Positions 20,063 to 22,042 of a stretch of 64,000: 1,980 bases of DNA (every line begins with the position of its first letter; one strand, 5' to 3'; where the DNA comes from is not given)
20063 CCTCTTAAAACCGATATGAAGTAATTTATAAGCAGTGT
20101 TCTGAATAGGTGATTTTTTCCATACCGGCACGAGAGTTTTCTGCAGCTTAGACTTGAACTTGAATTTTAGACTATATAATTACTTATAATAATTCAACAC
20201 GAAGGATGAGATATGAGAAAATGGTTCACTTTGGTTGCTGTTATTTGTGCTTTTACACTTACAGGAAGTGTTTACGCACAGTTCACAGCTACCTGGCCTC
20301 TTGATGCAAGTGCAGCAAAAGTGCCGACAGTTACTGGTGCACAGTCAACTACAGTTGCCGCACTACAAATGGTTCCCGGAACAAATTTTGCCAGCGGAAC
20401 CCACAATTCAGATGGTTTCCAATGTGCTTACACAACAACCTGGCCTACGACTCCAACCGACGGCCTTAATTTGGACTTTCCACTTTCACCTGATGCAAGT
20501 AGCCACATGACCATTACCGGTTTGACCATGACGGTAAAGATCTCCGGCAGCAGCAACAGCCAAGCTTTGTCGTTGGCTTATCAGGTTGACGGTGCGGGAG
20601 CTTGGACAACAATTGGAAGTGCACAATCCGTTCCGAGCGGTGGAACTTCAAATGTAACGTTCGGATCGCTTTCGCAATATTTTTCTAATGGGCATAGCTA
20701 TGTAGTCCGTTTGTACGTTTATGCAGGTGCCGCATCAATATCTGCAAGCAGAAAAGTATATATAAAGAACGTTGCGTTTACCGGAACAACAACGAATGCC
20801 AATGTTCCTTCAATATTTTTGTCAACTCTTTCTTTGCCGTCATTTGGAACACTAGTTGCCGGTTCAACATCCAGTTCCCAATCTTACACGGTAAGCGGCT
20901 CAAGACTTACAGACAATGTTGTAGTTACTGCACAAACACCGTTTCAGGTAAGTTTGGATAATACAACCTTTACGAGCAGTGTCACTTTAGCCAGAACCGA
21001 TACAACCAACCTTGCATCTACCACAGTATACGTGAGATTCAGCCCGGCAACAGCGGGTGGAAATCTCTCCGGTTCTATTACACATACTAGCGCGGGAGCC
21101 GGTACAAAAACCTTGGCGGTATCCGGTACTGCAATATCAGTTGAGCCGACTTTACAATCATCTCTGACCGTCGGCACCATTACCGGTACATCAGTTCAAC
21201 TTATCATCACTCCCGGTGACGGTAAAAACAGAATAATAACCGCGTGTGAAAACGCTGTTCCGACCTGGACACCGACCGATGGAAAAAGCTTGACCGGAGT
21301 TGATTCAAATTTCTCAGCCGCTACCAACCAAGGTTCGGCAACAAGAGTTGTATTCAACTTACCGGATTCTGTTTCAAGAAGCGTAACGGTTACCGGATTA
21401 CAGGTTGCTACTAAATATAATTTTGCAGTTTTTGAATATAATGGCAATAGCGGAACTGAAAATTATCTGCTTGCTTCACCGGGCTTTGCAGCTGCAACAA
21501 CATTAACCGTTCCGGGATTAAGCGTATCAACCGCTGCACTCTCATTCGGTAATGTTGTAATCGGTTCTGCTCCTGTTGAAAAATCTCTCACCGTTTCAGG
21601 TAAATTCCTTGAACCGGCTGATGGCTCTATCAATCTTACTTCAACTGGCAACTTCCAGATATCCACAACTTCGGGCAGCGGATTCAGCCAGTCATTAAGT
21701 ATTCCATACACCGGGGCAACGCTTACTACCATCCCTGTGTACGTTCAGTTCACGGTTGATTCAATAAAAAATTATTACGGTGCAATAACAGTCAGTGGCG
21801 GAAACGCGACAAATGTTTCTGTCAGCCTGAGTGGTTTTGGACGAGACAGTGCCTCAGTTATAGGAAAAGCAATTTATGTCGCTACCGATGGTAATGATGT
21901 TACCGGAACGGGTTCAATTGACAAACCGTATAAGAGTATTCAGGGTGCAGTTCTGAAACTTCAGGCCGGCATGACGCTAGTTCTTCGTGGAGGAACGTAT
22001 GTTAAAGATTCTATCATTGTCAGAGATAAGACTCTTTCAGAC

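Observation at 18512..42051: Sus-less, entirely T9SS-exported pectin-degradation island (10 enzymes plus one orphan tail, all on one strand)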

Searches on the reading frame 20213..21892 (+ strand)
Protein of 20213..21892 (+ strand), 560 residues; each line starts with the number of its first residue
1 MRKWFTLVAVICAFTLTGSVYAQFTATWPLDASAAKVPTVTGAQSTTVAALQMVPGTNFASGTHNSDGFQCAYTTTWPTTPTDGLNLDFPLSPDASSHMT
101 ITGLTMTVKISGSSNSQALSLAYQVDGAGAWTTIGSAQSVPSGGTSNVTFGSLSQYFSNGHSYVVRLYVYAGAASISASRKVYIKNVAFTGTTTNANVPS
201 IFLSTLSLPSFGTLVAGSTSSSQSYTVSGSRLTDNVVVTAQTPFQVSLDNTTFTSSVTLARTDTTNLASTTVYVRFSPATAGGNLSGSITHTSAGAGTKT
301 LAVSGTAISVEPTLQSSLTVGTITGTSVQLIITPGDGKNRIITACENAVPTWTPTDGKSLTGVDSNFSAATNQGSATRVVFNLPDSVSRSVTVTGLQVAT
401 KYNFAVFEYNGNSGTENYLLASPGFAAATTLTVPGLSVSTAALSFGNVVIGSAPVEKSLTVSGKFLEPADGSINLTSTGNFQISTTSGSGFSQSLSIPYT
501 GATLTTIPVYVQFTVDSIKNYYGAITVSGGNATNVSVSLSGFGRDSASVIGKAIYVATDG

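Call 15: search_solved_structures(query=window:20213-21892:+, max_evalue=1, show_alignments=1)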
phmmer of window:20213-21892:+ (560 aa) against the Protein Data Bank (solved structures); distinct sequences matched with E-value up to 1: 0.
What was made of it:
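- Tried and rejected: N-module by sequence: There was no PDB hit (call 15).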
